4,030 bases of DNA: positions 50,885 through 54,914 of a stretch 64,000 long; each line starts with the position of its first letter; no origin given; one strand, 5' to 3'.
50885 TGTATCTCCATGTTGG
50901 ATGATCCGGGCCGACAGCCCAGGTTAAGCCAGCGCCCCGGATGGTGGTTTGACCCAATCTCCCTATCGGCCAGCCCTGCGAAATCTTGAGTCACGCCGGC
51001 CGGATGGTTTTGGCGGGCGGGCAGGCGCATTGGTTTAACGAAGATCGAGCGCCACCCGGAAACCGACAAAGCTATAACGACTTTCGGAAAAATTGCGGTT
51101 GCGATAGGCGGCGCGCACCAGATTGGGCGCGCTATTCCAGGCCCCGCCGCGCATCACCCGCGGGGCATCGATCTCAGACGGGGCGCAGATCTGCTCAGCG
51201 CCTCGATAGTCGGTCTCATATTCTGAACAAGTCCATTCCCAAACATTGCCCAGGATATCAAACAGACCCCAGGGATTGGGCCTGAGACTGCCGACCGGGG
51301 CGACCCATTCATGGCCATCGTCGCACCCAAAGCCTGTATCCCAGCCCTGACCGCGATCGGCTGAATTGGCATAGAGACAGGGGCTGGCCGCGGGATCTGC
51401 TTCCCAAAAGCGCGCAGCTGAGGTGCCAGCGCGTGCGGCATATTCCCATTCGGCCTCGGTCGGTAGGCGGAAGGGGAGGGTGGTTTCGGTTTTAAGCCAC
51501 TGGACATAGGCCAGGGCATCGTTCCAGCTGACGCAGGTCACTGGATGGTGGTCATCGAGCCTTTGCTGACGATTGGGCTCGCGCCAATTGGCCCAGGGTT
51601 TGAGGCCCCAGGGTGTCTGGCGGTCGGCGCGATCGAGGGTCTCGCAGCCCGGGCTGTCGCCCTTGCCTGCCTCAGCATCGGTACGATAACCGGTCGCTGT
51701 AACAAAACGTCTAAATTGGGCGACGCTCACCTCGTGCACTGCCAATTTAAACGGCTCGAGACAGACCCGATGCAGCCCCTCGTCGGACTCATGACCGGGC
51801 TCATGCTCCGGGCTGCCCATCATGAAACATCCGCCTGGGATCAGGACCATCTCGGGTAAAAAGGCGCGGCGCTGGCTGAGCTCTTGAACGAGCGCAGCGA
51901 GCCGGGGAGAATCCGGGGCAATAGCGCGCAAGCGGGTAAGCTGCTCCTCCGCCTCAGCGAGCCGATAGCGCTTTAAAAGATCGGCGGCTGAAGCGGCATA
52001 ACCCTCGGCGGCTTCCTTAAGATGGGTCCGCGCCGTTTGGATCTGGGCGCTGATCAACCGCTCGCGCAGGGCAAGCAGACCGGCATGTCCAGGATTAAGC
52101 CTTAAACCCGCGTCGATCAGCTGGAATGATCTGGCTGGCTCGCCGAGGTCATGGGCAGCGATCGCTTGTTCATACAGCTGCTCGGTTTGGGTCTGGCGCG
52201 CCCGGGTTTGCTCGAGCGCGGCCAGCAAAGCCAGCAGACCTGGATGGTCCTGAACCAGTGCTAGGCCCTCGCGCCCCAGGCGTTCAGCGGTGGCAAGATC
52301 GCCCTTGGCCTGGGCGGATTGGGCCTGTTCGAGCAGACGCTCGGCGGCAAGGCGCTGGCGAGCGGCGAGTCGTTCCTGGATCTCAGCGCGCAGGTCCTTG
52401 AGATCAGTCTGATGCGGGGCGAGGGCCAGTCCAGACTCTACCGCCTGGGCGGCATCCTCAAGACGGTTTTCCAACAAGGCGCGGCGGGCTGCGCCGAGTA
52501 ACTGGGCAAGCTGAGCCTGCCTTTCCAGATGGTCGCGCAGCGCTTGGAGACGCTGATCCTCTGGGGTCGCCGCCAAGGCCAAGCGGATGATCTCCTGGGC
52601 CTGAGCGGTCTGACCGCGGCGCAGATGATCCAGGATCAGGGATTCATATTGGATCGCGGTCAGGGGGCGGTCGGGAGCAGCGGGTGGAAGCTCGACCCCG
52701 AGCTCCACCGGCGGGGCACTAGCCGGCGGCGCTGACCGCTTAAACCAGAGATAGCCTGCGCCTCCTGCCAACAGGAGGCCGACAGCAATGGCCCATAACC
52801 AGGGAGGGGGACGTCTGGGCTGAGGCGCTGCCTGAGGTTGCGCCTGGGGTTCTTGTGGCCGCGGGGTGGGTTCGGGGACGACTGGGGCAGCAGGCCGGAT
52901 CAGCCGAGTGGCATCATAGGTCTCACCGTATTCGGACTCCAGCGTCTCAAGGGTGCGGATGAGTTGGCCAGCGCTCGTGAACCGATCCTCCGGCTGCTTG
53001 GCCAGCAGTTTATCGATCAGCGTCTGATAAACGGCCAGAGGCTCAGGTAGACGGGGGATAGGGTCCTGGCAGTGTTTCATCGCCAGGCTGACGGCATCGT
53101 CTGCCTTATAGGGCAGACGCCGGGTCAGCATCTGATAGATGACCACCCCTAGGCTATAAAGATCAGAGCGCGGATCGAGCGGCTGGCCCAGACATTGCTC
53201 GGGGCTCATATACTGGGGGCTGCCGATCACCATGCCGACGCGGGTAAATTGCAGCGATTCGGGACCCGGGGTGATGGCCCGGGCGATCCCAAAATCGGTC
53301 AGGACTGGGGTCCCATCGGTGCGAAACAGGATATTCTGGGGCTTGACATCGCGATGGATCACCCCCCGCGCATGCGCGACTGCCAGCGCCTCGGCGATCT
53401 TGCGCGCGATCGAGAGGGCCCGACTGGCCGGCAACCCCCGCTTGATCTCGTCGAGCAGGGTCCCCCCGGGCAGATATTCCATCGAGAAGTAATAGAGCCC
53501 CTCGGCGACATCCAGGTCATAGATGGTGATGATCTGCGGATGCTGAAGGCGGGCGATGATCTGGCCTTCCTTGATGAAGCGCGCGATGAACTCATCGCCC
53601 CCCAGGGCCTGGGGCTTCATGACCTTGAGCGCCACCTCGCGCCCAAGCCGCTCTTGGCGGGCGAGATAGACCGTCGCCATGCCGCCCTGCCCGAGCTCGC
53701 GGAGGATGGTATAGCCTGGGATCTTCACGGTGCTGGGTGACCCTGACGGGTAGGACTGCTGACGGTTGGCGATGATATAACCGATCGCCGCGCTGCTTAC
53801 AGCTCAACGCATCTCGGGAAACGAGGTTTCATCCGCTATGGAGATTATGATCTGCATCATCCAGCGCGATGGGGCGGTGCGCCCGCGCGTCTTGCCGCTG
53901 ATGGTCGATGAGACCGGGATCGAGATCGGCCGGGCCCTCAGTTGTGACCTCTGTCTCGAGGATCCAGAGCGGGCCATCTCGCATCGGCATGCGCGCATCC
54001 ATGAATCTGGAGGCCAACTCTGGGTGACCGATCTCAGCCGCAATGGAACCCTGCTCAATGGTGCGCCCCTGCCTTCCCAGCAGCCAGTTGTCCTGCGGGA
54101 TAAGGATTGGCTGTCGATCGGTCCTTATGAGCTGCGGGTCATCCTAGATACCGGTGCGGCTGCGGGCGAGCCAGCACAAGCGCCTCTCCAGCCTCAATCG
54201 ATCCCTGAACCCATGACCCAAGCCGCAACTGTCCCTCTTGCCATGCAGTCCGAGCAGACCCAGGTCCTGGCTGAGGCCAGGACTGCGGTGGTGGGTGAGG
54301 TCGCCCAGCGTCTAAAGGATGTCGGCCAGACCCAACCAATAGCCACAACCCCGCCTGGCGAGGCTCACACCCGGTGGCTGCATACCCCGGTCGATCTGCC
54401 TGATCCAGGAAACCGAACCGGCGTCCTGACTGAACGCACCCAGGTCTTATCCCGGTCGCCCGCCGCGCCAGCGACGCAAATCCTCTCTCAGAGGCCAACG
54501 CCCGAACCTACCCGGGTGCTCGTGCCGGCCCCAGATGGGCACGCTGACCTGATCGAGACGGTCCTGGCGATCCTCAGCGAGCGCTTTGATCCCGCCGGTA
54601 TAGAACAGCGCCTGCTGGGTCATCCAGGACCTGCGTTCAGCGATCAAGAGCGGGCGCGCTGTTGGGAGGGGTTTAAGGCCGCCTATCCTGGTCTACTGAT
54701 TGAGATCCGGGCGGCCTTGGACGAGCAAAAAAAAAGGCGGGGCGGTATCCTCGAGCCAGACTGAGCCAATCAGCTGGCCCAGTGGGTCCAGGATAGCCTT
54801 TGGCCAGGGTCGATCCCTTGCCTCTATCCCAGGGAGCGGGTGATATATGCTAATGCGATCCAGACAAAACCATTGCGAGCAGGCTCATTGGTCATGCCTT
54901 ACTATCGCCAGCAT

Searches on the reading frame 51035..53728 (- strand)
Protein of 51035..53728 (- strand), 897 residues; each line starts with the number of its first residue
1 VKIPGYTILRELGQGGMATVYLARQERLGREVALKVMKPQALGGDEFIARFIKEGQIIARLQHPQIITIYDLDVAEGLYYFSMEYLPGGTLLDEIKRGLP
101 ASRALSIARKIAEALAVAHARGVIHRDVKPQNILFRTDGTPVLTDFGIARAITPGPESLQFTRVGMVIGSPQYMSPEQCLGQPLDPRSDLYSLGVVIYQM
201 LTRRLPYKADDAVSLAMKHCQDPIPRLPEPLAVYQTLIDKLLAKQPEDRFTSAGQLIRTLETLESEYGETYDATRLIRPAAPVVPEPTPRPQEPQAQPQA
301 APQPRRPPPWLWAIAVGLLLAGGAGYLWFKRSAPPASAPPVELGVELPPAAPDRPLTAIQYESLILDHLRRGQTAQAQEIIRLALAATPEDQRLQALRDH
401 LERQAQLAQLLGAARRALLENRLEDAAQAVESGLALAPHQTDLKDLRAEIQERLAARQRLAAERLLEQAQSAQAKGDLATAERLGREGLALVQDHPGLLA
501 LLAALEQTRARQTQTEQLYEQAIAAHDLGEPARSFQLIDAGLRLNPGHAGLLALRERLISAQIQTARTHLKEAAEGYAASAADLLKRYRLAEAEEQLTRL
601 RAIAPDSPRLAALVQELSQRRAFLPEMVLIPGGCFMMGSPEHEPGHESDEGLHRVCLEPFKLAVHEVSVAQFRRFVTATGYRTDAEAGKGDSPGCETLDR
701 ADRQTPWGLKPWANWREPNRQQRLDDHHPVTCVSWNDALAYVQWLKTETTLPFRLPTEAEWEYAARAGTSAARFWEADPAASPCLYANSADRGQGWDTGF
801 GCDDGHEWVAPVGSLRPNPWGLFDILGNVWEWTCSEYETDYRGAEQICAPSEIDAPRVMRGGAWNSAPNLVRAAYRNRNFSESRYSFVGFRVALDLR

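Call 8: search_protein_families(library=pfam, proteins=[window:51035-53728:-], max_evalue=0.001)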
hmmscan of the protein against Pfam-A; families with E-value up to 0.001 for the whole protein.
window:51035-53728:- (897 aa): 4 families
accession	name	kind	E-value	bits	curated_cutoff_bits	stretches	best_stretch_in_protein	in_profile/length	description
PF03781.23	FGE-sulfatase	-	1.2e-60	205.8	23.3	1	625-893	3-254/255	Sulfatase-modifying factor enzyme 1-like domain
PF00069.31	Pkinase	-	8e-50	170.1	31.7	1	6-252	1-254/263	Protein kinase domain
PF07714.23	PK_Tyr_Ser-Thr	-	6.9e-28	98.1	23.1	1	8-251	3-250/258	Protein tyrosine and serine/threonine kinase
PF03109.22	ABC1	-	1.4e-05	24.8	22.9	0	82-153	146-218/244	ABC1 atypical kinase-like domain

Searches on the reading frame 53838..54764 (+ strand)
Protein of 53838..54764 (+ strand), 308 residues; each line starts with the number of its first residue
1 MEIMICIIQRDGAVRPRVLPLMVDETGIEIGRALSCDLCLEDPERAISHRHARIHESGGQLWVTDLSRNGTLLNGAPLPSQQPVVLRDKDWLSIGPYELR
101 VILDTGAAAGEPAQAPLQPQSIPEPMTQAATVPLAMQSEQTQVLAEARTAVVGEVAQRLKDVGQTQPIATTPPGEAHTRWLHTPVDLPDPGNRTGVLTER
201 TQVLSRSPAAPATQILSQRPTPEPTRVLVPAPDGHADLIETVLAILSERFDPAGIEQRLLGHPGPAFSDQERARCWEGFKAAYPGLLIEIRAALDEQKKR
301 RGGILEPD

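Call 8: search_protein_families(library=pfam, proteins=[window:53838-54764:+], max_evalue=0.001)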
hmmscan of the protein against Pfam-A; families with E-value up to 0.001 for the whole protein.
window:53838-54764:+ (308 aa): 2 families
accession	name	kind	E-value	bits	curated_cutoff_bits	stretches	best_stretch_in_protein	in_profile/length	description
PF00498.31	FHA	-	1.9e-15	57.5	20.7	1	29-95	2-67/67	FHA domain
PF16697.10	Yop-YscD_cpl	-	1.2e-07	32.4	33.2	1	24-101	15-90/94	Inner membrane component of T3SS, cytoplasmic domain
